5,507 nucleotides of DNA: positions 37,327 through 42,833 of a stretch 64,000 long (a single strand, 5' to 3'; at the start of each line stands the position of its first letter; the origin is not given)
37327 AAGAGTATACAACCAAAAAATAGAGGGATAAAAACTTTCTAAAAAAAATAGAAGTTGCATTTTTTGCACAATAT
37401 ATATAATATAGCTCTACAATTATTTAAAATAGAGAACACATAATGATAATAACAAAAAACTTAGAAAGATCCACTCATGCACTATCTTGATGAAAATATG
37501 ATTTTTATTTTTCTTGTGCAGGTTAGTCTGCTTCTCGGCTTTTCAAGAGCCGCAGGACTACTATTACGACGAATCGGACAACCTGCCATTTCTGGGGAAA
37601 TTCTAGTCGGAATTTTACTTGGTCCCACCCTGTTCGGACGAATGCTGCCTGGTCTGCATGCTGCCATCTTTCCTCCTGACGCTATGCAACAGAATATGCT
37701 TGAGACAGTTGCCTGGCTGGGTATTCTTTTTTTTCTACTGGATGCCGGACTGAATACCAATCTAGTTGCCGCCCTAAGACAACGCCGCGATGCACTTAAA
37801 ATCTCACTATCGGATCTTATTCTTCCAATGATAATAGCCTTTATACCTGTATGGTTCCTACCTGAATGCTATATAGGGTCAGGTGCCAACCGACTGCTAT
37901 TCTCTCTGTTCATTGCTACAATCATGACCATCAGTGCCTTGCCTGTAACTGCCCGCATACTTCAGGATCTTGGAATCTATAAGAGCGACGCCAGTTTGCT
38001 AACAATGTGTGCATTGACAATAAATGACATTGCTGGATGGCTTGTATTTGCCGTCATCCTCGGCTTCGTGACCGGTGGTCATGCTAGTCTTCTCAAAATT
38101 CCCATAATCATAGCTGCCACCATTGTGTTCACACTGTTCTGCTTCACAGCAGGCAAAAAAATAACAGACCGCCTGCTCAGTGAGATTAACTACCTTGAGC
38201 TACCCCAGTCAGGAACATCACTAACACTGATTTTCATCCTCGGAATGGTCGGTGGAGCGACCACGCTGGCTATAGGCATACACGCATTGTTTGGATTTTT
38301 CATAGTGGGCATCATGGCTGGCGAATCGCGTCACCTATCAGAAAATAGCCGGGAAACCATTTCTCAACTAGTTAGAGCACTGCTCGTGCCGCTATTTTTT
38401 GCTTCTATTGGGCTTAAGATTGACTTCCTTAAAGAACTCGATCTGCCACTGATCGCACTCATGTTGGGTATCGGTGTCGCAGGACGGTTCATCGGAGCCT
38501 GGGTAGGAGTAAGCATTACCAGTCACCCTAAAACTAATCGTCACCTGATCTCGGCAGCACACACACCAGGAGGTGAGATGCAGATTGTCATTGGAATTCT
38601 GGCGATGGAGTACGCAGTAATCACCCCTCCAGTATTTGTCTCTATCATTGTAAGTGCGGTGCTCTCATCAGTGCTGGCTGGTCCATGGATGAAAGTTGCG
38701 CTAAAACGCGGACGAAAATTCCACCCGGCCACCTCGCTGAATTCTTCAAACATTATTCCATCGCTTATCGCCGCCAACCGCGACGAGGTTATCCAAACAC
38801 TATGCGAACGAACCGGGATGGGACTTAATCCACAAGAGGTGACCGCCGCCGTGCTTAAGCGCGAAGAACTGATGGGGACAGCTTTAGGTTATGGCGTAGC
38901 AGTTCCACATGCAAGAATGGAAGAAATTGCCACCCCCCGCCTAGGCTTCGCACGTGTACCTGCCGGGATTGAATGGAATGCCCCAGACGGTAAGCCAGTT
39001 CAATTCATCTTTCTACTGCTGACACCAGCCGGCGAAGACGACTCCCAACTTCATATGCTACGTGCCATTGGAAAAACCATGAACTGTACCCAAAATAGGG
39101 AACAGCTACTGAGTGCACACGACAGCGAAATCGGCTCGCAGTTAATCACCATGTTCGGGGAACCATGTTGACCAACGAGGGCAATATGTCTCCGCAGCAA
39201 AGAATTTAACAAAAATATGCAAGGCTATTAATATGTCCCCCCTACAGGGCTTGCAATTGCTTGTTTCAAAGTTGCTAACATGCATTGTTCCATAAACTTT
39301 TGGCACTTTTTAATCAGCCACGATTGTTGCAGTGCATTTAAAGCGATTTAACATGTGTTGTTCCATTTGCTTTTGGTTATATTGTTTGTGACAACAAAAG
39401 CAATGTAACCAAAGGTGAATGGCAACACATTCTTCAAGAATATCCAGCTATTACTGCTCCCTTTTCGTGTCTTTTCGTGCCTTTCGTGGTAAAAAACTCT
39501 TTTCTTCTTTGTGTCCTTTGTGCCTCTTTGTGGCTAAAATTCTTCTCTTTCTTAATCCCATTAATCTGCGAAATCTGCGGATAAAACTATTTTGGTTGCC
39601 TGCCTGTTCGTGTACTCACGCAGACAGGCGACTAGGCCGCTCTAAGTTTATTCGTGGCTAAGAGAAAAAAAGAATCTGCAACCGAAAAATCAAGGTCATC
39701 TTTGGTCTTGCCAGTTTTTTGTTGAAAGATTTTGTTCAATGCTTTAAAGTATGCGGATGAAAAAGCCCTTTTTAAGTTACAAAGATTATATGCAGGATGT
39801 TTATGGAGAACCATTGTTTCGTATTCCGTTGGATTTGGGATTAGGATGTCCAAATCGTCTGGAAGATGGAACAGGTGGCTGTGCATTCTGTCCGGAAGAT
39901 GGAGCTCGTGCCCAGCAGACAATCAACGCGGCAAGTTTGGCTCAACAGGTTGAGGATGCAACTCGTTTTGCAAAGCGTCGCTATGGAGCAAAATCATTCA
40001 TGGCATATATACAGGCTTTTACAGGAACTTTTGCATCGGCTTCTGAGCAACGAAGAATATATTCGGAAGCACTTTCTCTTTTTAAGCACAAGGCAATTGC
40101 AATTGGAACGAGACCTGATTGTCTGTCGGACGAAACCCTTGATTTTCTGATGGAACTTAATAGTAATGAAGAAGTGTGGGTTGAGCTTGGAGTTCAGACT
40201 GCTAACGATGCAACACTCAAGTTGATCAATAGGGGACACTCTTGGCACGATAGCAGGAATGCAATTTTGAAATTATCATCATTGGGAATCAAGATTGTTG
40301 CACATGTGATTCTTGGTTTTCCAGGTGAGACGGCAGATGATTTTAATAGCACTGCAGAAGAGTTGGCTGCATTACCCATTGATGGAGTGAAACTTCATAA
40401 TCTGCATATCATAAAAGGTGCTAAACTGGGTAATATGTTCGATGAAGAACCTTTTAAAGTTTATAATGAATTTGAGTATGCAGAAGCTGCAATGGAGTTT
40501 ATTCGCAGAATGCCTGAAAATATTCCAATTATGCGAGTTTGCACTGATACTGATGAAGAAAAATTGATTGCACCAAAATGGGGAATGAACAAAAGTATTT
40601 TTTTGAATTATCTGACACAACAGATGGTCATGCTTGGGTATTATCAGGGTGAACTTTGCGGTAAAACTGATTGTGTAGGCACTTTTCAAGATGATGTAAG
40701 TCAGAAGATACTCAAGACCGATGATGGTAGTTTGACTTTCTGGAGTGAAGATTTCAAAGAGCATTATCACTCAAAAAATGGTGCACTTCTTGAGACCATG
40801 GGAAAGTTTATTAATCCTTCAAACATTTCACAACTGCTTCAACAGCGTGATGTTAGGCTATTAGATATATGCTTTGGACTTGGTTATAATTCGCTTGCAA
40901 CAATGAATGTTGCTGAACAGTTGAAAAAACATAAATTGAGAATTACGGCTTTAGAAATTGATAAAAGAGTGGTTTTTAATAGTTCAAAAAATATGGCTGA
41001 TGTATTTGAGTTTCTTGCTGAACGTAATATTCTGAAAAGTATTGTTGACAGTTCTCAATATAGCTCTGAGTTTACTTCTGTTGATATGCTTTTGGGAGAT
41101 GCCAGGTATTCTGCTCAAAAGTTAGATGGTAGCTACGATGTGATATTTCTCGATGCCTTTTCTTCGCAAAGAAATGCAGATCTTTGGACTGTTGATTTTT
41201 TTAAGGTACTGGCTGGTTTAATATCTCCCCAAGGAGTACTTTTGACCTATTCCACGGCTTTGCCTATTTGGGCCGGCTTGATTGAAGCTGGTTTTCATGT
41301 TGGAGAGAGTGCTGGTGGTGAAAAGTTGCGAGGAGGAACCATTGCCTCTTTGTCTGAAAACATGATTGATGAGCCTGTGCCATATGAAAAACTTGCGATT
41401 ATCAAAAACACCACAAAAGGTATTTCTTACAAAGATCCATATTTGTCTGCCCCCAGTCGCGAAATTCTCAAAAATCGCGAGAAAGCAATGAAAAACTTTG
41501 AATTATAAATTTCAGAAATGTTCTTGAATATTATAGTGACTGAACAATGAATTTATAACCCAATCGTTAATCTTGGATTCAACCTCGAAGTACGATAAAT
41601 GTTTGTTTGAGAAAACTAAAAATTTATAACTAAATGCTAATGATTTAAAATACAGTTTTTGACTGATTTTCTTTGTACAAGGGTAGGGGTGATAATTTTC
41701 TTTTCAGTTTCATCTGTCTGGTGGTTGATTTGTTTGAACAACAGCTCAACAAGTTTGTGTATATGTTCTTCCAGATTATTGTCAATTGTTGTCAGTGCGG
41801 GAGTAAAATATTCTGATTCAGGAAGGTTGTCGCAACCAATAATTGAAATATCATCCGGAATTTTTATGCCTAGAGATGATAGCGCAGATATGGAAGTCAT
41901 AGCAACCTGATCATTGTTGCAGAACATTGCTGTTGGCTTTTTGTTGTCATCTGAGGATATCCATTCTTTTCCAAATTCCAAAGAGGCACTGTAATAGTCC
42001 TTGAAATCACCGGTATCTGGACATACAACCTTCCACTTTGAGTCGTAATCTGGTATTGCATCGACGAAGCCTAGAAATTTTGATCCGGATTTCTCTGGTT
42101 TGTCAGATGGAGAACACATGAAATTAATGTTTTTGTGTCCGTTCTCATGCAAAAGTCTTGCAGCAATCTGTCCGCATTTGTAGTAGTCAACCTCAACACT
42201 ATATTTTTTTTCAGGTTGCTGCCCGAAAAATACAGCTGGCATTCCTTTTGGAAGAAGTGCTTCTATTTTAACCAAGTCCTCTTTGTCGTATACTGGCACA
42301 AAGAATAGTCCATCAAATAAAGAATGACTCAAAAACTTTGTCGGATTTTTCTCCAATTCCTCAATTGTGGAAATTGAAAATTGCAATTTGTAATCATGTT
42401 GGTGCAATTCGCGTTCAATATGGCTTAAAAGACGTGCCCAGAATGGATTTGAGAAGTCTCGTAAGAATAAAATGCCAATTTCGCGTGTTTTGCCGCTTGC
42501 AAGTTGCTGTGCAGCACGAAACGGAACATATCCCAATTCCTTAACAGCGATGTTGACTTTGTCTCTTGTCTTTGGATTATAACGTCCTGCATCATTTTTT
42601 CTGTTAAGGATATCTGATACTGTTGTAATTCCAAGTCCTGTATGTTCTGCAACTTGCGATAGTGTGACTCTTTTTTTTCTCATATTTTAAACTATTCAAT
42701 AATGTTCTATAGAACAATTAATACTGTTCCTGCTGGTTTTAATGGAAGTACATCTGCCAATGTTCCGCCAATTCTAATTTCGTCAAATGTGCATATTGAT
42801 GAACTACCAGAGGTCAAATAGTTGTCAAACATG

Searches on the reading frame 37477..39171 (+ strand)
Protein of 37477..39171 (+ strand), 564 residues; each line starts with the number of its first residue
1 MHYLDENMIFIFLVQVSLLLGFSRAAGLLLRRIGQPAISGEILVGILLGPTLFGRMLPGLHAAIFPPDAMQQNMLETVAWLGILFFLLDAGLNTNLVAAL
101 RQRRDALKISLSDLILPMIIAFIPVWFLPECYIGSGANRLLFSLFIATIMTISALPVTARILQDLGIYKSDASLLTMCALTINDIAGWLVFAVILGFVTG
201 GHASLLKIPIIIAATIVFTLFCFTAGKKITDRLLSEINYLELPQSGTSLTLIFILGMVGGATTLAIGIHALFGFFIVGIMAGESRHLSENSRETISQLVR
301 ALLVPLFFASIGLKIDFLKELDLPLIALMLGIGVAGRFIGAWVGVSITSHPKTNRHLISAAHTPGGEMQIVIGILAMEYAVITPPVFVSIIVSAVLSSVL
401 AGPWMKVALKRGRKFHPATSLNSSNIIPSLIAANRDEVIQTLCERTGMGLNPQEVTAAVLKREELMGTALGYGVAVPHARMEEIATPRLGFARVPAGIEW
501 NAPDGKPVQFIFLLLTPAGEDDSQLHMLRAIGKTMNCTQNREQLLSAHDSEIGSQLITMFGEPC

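Call 93: search_protein_families(library=pfam, proteins=[window:37477-39171:+], max_evalue=0.00001)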
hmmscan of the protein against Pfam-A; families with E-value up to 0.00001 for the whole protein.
window:37477-39171:+ (564 aa): 2 families
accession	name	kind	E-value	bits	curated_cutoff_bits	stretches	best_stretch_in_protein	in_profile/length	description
PF00999.27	Na_H_Exchanger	-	3.8e-43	148.2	26.2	1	26-410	7-374/375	Sodium/hydrogen exchanger, transmembrane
PF00359.27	PTS_EIIA_2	-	1.3e-25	90.5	27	1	421-551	3-135/144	Phosphoenolpyruvate-dependent sugar phosphotransferase system, EIIA 2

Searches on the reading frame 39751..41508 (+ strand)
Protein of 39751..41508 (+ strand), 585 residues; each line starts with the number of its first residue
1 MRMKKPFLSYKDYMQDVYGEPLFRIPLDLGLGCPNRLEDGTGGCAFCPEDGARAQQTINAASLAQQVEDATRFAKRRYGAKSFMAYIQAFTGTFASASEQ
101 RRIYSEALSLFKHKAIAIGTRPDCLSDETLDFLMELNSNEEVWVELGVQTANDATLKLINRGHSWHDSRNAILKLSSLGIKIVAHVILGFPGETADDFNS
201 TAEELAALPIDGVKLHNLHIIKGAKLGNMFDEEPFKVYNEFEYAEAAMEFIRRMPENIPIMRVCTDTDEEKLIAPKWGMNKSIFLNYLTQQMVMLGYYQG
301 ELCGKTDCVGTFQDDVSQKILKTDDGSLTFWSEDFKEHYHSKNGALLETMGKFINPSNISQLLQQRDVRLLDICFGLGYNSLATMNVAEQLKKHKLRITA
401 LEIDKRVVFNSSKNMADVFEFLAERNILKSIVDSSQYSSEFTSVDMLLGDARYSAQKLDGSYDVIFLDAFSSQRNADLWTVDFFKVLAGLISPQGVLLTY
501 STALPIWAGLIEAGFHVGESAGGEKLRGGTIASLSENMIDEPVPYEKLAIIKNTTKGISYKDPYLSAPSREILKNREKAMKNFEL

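Call 93: search_protein_families(library=pfam, proteins=[window:39751-41508:+], max_evalue=0.00001)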
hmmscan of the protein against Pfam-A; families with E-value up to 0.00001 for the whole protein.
window:39751-41508:+ (585 aa): 3 families
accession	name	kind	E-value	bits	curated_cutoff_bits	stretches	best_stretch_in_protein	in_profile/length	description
PF05430.17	Methyltransf_30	-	8.7e-24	84.2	22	1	433-533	22-122/124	S-adenosyl-L-methionine-dependent methyltransferase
PF16199.10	Radical_SAM_C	-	1.3e-21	76.9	31.9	1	210-292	1-83/85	Radical_SAM C-terminal domain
PF04055.27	Radical_SAM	-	3.1e-17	63.7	29.5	1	42-204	9-165/166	Radical SAM superfamily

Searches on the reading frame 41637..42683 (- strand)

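Call 93: search_protein_families(library=pfam, proteins=[window:41637-42683:-], max_evalue=0.00001)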
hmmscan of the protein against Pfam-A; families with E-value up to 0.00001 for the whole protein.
window:41637-42683:- (348 aa): 4 families
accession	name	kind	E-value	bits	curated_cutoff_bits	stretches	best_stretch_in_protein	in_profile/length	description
PF13377.12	Peripla_BP_3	-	2.6e-28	99.6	26.5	1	176-341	2-167/167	Periplasmic binding protein-like domain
PF00532.27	Peripla_BP_1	-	2e-17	64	22.2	1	69-338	4-280/281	Periplasmic binding proteins and sugar binding domain of LacI family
PF13407.12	Peripla_BP_4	-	3.4e-08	33.8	35.1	1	139-290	72-222/258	Periplasmic binding protein domain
PF00356.27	LacI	-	1.3e-07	31.7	27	1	7-54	1-45/46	Bacterial regulatory proteins, lacI family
